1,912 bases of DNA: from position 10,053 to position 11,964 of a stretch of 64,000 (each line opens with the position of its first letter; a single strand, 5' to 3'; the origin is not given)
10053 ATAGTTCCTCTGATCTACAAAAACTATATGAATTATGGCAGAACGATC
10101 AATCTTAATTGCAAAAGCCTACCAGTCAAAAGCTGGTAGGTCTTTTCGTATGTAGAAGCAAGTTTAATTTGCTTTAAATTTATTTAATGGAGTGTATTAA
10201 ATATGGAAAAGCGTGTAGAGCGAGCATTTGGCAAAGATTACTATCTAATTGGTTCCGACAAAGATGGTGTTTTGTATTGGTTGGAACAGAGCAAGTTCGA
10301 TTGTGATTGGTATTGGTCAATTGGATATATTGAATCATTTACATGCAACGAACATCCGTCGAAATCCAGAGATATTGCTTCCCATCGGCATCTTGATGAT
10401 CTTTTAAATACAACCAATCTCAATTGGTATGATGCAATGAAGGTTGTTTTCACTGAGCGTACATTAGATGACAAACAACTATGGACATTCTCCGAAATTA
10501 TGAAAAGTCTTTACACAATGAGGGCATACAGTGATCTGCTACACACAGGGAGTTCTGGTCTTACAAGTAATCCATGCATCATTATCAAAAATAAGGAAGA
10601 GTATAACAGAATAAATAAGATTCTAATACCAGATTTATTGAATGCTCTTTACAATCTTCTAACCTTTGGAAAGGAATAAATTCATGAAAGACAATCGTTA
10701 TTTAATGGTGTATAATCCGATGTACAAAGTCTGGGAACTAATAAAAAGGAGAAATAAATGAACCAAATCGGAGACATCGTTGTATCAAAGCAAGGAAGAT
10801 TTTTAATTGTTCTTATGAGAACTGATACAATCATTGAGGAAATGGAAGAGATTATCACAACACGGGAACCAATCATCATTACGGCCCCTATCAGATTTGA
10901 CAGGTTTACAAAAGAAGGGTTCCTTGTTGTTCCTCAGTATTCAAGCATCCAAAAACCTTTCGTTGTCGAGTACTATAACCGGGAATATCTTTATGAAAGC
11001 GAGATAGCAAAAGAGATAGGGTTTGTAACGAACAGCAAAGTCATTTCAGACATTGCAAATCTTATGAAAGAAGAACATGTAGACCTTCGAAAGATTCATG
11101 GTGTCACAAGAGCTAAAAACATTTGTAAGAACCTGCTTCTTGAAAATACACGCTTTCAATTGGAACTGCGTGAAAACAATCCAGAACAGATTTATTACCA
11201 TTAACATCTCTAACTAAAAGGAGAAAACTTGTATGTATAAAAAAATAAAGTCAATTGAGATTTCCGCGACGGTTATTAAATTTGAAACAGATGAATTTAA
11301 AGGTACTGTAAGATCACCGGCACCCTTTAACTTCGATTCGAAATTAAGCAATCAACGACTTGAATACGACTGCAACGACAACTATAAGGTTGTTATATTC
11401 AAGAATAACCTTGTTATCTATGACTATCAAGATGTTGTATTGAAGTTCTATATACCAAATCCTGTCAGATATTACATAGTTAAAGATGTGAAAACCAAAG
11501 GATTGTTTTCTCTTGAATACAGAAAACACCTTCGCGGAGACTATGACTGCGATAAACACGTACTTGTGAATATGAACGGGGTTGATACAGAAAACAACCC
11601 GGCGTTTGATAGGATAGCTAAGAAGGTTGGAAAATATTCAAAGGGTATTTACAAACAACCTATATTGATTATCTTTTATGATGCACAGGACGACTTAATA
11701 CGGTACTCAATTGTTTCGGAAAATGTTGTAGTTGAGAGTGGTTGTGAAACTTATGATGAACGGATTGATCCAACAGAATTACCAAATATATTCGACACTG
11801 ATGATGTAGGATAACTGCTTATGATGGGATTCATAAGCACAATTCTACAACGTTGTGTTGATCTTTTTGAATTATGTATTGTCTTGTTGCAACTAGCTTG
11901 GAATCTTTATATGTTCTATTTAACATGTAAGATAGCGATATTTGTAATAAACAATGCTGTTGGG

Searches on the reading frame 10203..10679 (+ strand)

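Call 5: search_protein_families(library=phrogs, proteins=[window:10203-10679:+], max_evalue=0.001)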
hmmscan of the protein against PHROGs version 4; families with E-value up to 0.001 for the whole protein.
window:10203-10679:+ (158 aa): 1 family
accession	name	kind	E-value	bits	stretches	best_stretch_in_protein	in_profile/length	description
phrog_33696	-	unknown function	1.5e-24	88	1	8-154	18-160/167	-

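Call 50: search_protein_families(library=pfam, proteins=[window:10203-10679:+], max_evalue=0.05)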
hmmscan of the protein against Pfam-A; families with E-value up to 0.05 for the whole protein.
window:10203-10679:+ (158 aa): 0 families

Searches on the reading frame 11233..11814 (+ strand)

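Call 50: search_protein_families(library=pfam, proteins=[window:11233-11814:+], max_evalue=0.05)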
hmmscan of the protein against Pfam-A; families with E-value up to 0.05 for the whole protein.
window:11233-11814:+ (193 aa): 1 family
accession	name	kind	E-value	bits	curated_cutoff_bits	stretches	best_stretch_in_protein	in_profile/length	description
PF08645.17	PNK3P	-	0.022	14.9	22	0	8-62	5-57/161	Polynucleotide kinase 3 phosphatase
